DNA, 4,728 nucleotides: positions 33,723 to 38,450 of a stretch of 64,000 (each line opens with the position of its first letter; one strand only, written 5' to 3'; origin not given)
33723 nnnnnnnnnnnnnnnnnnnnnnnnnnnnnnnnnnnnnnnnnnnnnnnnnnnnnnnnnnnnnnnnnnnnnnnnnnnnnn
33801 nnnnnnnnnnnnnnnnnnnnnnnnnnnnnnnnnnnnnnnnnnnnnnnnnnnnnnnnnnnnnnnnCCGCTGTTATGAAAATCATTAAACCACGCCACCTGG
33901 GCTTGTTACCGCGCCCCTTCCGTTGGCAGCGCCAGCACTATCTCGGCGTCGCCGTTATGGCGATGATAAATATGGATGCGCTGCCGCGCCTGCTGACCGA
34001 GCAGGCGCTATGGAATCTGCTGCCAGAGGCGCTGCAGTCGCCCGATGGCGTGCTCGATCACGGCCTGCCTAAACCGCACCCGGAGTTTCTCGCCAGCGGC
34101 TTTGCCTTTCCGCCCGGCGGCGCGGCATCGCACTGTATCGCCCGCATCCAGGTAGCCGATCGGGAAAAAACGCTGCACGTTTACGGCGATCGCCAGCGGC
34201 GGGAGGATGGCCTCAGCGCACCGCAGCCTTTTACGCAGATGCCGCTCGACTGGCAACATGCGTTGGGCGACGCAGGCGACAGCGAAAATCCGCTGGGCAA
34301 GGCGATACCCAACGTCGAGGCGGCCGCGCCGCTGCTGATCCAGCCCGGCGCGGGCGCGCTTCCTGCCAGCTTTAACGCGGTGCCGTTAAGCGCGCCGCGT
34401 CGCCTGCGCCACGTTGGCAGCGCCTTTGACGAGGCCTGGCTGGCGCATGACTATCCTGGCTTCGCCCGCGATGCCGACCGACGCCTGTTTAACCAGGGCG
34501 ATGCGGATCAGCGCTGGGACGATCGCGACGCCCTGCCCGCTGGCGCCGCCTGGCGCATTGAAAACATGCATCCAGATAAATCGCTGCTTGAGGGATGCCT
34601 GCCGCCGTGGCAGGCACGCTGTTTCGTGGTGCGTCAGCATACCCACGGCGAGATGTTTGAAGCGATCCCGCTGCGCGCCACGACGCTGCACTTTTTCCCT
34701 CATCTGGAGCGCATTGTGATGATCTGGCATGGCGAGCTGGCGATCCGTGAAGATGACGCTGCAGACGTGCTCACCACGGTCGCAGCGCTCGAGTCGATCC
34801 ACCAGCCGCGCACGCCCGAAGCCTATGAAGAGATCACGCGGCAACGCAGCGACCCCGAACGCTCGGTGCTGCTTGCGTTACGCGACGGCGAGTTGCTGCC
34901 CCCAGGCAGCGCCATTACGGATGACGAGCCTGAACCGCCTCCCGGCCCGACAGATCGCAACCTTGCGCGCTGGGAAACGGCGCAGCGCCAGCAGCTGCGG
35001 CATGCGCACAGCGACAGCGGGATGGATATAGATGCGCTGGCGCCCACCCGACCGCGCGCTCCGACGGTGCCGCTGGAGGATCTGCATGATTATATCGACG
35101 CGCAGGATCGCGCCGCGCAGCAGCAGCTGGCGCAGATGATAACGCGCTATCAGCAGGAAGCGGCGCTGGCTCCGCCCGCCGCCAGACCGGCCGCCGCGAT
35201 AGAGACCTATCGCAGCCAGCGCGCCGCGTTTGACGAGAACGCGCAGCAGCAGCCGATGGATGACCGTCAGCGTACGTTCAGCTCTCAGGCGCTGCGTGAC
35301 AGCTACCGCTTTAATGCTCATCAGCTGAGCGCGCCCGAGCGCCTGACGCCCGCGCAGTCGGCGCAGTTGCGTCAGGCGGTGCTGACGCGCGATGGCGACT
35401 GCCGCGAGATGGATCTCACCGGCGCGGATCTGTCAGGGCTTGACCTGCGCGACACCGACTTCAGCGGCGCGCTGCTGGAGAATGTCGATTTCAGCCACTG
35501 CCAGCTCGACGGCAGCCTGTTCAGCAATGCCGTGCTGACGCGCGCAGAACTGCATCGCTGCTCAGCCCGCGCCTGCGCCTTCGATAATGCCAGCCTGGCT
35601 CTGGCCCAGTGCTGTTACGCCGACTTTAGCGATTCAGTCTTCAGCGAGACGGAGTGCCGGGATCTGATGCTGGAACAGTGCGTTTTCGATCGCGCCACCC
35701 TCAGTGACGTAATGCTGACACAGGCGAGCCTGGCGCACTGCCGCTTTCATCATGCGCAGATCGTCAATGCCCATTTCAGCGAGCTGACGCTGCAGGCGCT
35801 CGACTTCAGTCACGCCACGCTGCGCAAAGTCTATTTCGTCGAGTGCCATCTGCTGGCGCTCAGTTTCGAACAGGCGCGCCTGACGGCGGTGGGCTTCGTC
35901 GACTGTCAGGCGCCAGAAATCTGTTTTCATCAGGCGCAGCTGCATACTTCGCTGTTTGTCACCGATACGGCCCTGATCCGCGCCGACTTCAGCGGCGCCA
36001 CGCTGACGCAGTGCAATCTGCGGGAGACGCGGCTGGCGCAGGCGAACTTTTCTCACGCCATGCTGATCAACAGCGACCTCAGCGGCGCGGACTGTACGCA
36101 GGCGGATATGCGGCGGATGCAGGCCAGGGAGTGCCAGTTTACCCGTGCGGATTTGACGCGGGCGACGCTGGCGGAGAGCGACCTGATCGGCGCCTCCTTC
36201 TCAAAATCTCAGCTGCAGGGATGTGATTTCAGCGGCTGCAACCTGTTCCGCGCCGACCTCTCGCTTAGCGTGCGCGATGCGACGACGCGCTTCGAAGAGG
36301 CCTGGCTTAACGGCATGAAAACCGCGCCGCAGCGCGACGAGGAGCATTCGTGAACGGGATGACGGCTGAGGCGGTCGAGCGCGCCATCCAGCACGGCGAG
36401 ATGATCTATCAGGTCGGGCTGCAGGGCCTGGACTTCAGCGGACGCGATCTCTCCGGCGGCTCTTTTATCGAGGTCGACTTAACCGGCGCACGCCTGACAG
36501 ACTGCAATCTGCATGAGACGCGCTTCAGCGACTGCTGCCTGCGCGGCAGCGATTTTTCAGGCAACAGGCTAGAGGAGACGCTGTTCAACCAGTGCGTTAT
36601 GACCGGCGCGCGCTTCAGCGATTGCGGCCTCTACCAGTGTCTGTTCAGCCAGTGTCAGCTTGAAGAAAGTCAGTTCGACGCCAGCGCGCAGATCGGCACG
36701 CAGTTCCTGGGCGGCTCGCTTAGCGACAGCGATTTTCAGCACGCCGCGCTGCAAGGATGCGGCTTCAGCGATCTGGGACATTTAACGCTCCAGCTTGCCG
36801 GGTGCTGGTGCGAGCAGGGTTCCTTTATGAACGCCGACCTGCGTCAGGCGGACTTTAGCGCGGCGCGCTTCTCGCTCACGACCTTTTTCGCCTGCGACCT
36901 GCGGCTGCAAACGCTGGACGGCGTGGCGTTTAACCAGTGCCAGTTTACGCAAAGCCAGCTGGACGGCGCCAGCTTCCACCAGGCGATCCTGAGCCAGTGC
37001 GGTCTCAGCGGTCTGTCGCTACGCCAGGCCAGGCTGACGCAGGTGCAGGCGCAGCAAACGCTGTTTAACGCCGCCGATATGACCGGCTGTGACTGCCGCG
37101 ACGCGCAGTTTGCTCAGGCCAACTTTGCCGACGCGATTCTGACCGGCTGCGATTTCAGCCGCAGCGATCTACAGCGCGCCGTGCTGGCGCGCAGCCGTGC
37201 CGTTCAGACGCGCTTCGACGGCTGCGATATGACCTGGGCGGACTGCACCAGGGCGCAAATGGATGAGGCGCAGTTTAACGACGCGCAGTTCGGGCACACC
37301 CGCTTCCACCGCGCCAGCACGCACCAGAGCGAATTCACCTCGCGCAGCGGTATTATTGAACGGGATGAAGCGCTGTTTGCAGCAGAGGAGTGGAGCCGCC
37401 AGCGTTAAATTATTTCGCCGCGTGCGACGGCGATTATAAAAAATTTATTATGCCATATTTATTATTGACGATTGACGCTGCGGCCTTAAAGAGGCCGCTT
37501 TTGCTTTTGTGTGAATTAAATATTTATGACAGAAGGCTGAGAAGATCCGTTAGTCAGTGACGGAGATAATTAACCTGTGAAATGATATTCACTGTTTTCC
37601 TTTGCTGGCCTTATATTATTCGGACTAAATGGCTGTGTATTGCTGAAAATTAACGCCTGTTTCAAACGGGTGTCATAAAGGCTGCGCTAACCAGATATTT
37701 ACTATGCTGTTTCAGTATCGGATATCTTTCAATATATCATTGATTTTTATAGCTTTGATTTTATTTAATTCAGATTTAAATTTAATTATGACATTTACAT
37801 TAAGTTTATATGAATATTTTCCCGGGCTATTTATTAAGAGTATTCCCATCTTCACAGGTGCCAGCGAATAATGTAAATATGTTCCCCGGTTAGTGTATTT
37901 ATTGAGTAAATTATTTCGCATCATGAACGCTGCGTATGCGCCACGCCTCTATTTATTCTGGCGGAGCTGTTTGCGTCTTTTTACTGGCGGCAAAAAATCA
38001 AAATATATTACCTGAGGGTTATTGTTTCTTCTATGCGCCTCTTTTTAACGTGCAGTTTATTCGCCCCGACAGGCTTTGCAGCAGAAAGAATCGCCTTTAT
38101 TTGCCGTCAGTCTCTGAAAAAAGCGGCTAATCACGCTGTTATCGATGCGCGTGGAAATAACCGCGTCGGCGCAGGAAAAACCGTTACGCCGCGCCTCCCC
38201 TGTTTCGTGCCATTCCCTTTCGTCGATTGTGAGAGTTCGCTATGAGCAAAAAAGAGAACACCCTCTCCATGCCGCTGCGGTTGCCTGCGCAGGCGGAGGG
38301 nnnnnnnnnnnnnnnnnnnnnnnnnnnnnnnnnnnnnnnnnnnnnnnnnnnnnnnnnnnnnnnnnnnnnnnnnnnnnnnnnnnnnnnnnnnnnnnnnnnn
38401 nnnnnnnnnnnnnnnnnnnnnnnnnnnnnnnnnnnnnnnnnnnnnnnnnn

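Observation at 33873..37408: DUF2169 adaptor fused to a 500-aa pentapeptide-repeat domain, followed by a second pentapeptide-repeat protein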

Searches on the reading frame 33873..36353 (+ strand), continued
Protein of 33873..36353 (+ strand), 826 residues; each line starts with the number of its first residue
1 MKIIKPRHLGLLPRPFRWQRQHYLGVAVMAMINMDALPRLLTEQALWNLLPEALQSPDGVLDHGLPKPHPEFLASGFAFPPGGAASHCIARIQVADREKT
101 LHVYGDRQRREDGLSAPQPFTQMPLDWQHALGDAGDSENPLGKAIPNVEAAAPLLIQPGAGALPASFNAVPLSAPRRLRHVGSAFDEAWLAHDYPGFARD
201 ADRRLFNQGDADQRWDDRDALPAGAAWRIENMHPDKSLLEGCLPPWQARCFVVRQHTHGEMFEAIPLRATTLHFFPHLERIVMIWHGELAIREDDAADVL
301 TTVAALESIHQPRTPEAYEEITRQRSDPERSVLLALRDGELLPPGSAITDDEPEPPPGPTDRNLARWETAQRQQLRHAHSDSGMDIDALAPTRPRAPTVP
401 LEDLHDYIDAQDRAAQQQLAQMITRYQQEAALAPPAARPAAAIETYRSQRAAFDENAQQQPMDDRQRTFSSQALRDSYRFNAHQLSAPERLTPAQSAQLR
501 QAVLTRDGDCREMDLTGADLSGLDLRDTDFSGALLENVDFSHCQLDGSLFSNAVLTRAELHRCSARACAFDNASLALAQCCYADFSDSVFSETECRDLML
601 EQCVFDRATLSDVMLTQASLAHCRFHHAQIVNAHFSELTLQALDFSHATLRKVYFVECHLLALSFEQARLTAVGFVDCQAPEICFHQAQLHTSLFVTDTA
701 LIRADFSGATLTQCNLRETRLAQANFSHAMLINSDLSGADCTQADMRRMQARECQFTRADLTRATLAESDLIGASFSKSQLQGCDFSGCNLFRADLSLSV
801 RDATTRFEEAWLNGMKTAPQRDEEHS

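Call 60: search_protein_families(library=ncbifam, proteins=[window:33873-36353:+], max_evalue=0.001)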
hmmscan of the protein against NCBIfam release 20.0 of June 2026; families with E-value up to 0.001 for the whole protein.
window:33873-36353:+ (826 aa): 19 families
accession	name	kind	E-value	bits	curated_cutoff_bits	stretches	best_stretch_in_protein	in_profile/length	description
NF047416.1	penta_HetL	equivalog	9.7e-31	106.9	260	3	696-813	20-141/218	heterocyst differentiation pentapeptide repeat protein HetL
NF052603.1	penta_Alr5209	equivalog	6.8e-22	77.7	125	4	698-765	32-99/113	Alr5209 family pentapeptide repeat protein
NF033086.2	penta_rpt_Qnr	equivalog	7.7e-19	68.3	240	1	601-762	3-179/211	Qnr family pentapeptide repeat protein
NF011743.0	PRK15196.1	equivalog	2.3e-17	62.9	354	2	496-650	176-334/350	type III secretion system effector PipB2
NF000071.4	penta_rpt_QnrA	exception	5.7e-14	52.4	450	1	590-762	13-185/218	QnrA family quinolone resistance pentapeptide repeat protein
NF000420.1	penta_rpt_QnrB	exception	6.4e-14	52.4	460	2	691-776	111-196/214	QnrB family quinolone resistance pentapeptide repeat protein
NF011744.0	PRK15197.1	equivalog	8.2e-14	51.4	274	2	667-791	145-267/291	SPI-2 type III secretion system effector PipB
NF033375.2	penta_rpt_QnrE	exception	1.4e-13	51.4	480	2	691-776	111-191/214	QnrE family quinolone resistance pentapeptide repeat protein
NF051894.1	anti_phage_HalA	equivalog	1.5e-13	50.7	250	2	618-702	56-143/338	anti-phage Hailong system effector protein HalA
NF000421.1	penta_rpt_QnrVC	exception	4.3e-13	49.7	460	1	599-740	7-163/218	QnrVC family quinolone resistance pentapeptide repeat protein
NF000349.1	mfpA_AE000516.2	equivalog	1.3e-12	48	360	2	518-649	7-133/183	pentapeptide repeat protein MfpA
NF012151.0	penta_rpt_QnrAS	exception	1.7e-12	47.9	490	1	585-738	8-161/218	QnrAS family quinolone resistance pentapeptide repeat protein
NF038182.1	penta_rpt_SmQnr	exception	1.5e-11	44.5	460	1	605-780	26-201/215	SmQnr family pentapeptide repeat protein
NF033900.0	T4SS_IcmE_DotG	equivalog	8.6e-11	40.6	750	1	521-741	464-691/1008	type IVB secretion system protein DotG/IcmE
NF000056.3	penta_rpt_QnrS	exception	2.5e-10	40.4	460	1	621-797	9-185/218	QnrS family quinolone resistance pentapeptide repeat protein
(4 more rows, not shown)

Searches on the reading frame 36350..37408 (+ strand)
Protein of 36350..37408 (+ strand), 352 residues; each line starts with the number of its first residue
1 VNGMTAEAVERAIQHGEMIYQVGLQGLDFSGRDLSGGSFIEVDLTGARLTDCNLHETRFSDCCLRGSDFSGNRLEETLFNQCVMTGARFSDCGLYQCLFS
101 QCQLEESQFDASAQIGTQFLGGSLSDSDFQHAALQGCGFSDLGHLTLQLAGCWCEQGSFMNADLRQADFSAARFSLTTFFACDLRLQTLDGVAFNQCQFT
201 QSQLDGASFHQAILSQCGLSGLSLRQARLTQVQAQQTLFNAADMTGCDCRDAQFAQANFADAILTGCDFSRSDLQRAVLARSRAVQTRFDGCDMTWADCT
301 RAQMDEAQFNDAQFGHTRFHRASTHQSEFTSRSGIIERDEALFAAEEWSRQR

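Call 6: search_protein_families(library=pfam, proteins=[window:36350-37408:+], max_evalue=0.01)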
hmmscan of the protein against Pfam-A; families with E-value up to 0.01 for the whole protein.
window:36350-37408:+ (352 aa): 5 families
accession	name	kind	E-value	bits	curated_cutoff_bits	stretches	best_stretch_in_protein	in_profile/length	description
PF13599.13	Pentapeptide_4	-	3.3e-40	136.5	38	5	191-257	5-71/78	Pentapeptide repeat region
PF00805.28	Pentapeptide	-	4.6e-37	125.6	20.2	7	239-271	8-40/40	Pentapeptide repeats (8 copies)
PF13576.12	Pentapeptide_3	-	2.2e-22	79.4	27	2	56-97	3-47/48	Pentapeptide repeats (9 copies)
PF23894.2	LD_SV2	-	8.3e-13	48.9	29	1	46-109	29-92/92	SV2A/B/C luminal domain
PF25296.1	Decapeptide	-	5e-09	36.3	45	0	196-259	9-72/74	Decapeptide repeat region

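Call 41: find_homologous_proteins(query=window:36350-37405:+, max_evalue=1e-8)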
Query window:36350-37405:+ (352 aa): 26 proteins with E <= 1e-8 among 4707 candidates.
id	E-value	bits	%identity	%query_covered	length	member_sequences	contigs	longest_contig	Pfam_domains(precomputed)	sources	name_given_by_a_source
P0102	4.9e-19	87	27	80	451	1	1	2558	PF13576.13,PF13599.14,PF00805.29,PF23894.3,PF25296.2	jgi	-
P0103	3.8e-18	84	30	52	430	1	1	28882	PF13576.13,PF13599.14,PF00805.29,PF25296.2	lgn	-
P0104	1.9e-15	75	29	65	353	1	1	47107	PF13576.13,PF13599.14,PF00805.29,PF23894.3,PF25296.2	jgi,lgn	-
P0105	4.6e-15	74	26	83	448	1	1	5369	PF13576.13,PF13599.14,PF00805.29,PF23894.3,PF25296.2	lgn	-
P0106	1.9e-13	69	23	89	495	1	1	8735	PF13576.13,PF13599.14,PF00805.29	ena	-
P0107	7.6e-13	67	27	85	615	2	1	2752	PF13576.13,PF13599.14,PF00805.29,PF25296.2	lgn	-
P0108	1.2e-12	66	27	70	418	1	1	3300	PF13576.13,PF13599.14,PF00805.29,PF25296.2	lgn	-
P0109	3.9e-12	64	25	93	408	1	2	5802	PF13576.13,PF13599.14,PF00805.29,PF25296.2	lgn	-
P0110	1.6e-11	62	25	68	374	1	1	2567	PF13576.13,PF13599.14,PF00805.29,PF25296.2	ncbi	-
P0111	1.8e-11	62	21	84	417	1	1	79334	PF13576.13,PF13599.14,PF00805.29,PF23894.3,PF25296.2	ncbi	-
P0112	2.0e-11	62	25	74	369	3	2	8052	PF13576.13,PF13599.14,PF00805.29,PF25296.2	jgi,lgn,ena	-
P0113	3.3e-11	61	28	59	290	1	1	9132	PF13576.13,PF13599.14,PF00805.29,PF23894.3,PF25296.2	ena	-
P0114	3.7e-11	61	23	76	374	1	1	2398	PF13576.13,PF13599.14,PF00805.29,PF25296.2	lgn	-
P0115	4.9e-11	61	26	86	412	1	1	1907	PF13576.13,PF13599.14,PF00805.29,PF25296.2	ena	-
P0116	5.6e-11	60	25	50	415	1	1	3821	PF13576.13,PF13599.14,PF00805.29,PF25296.2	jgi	jgi:uncharacterized protein YjbI with pentapeptide repeats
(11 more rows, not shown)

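Call 60: search_protein_families(library=ncbifam, proteins=[window:36350-37408:+], max_evalue=0.001)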
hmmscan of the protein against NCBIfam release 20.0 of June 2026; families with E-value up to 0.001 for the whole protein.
window:36350-37408:+ (352 aa): 19 families
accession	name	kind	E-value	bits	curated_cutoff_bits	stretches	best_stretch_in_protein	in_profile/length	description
NF047416.1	penta_HetL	equivalog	4.7e-28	98.1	260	2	174-330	15-171/218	heterocyst differentiation pentapeptide repeat protein HetL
NF052603.1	penta_Alr5209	equivalog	1.7e-22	79.6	125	3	28-119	14-105/113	Alr5209 family pentapeptide repeat protein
NF033086.2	penta_rpt_Qnr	equivalog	2.5e-20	73.1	240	3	224-330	7-109/211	Qnr family pentapeptide repeat protein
NF011743.0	PRK15196.1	equivalog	1.8e-18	66.5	354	3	190-321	190-321/350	type III secretion system effector PipB2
NF051894.1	anti_phage_HalA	equivalog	4.6e-18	65.5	250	4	19-90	53-125/338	anti-phage Hailong system effector protein HalA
NF000071.4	penta_rpt_QnrA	exception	1.5e-17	64.1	450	2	80-221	14-151/218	QnrA family quinolone resistance pentapeptide repeat protein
NF000421.1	penta_rpt_QnrVC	exception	1e-16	61.6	460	2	152-297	26-182/218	QnrVC family quinolone resistance pentapeptide repeat protein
NF011904.1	PRK15377.1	subfamily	2e-15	56.2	500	2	25-129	17-114/606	type III secretion system effector HECT-type E3 ubiquitin transferase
NF000056.3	penta_rpt_QnrS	exception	2.2e-15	57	460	1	17-134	47-164/218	QnrS family quinolone resistance pentapeptide repeat protein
NF000420.1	penta_rpt_QnrB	exception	1.8e-14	54.2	460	2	166-328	12-180/214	QnrB family quinolone resistance pentapeptide repeat protein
NF012151.0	penta_rpt_QnrAS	exception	5e-14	52.9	490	1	149-255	23-130/218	QnrAS family quinolone resistance pentapeptide repeat protein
NF038182.1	penta_rpt_SmQnr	exception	1e-13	51.6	460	2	24-75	147-198/215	SmQnr family pentapeptide repeat protein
NF012152.0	penta_rpt_QnrC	exception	2.4e-13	50.6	500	2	145-298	19-183/221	QnrC family quinolone resistance pentapeptide repeat protein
NF011744.0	PRK15197.1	equivalog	5e-13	48.9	274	1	235-330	162-257/291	SPI-2 type III secretion system effector PipB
NF000349.1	mfpA_AE000516.2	equivalog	3.4e-12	46.6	360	2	69-203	34-163/183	pentapeptide repeat protein MfpA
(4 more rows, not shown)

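Call 72: predict_structure(alignment_id=A3)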
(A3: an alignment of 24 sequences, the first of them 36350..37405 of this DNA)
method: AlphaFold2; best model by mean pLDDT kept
length: 352 residues; sequences in the alignment: 24
mean_pLDDT: 88.0   pTM: 0.78
mean pLDDT of the five models: 88.0, 85.4, 84.7, 84.7, 83.4
residues with pLDDT >= 90: 255; 70-90: 50; 50-70: 25; < 50: 22
segments of 3 or more residues with pLDDT < 50: 323-326, 330-342
pLDDT, mean of each block of 10 residues (from residue 1): 87 96 97 97 98 97 98 97 98 97 97 96 93 93 84 88 86 90 90 92 93 93 93 92 58 73 96 94 96 95 94 92 50 45 53 52
secondary structure, 60 per line:
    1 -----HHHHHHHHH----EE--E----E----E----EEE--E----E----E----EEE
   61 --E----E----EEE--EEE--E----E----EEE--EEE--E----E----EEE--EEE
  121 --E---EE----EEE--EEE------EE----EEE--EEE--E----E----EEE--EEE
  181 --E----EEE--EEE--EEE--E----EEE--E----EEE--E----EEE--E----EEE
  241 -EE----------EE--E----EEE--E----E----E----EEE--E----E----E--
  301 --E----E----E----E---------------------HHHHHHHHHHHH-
elements in order: H6-14 E38-40 E58-60 E73-75 E78-80 E93-95 E98-100 E113-115 E118-120 E133-135 E138-140 E153-155 E158-160 E173-175 E178-180 E188-190 E193-195 E198-200 E208-210 E218-220 E228-230 E238-240 E263-265 E283-285 H340-351

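Call 79: fold_search(model_id=the predicted structure, library=pdb)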
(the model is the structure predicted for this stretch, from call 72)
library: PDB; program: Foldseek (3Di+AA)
matches with E <= 10: 627; with E <= 0.001: 80
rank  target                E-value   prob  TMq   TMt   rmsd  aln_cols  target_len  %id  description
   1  3du1                  7.6e-12  1.00  0.20  0.28  14.5       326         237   18  The 2.0 Angstrom Resolution Crystal Structure of HetL, a Pentapeptide Repeat Protein involved in Heterocyst Differentiat (released 2008-11-11)
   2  5dqa_C                3.1e-10  1.00  0.18  0.27  12.5       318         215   16  t3284 loop variant of beta1 (released 2016-08-31)
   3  5dqa_A                6.9e-10  1.00  0.17  0.27  14.1       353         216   14  t3284 loop variant of beta1 (released 2016-08-31)
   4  4yfo                  1.8e-09  1.00  0.20  0.27  12.7       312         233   16  beta1_ex1 (released 2016-03-16)
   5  5dns_A                2.1e-09  1.00  0.15  0.22  13.6       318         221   16  t1428 loop variant in P3221 (released 2016-09-28)
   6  4yei_A                3.5e-09  1.00  0.22  0.34  13.5       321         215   17  Beta1mut synthetic solenoid protein (released 2016-03-09)
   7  5dn0                  3.8e-09  1.00  0.16  0.24  15.2       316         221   17  t1555 loop variant (released 2016-08-31)
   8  4yc5                  1.1e-08  1.00  0.19  0.28  13.8       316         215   17  Beta1 synthetic solenoid protein (released 2016-03-09)
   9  5dns_B                6.9e-08  1.00  0.15  0.24  14.6       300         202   15  t1428 loop variant in P3221 (released 2016-09-28)
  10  2j8k                  7.2e-08  1.00  0.14  0.24  15.3       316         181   17  Structure of the fusion of NP275 and NP276, pentapeptide repeat proteins from Nostoc punctiforme (released 2006-12-07)
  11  4ycq                  1.1e-07  1.00  0.20  0.37  12.3       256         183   18  Beta1 synthetic solenoid protein (released 2016-03-09)
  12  2xty_A                1.8e-07  1.00  0.19  0.28  11.2       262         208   17  Structure of QnrB1 (R167E-Trypsin Treated), a plasmid-mediated fluoroquinolone resistance protein (released 2010-10-27)
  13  2bm6                  4.7e-07  1.00  0.14  0.24  15.1       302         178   14  The Structure of MfpA (Rv3361c, C2221 Crystal form). The Pentapeptide Repeat Protein from Mycobacterium tuberculosis Fol (released 2005-06-07)
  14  2xtw_B                5.4e-07  1.00  0.17  0.24  13.0       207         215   14  Structure of QnrB1 (Full length), a plasmid-mediated fluoroquinolone resistance protein (released 2010-10-20)
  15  2xty_B                5.7e-07  1.00  0.24  0.37   9.9       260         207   16  Structure of QnrB1 (R167E-Trypsin Treated), a plasmid-mediated fluoroquinolone resistance protein (released 2010-10-27)
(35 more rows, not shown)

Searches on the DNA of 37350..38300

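Call 57: search_rna_families(source=window, start=37350, end=38300, threshold=evalue, max_evalue=1)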
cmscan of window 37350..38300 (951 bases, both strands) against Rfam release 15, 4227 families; matches with E-value up to 1: 1.
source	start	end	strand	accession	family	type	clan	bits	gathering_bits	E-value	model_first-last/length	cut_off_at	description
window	37917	37945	-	RF01083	UPD-PK2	Cis-reg;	-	20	32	0.73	1-21/21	no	Pseudoknot of upstream pseudoknot domain (UPD) of the 3'UTR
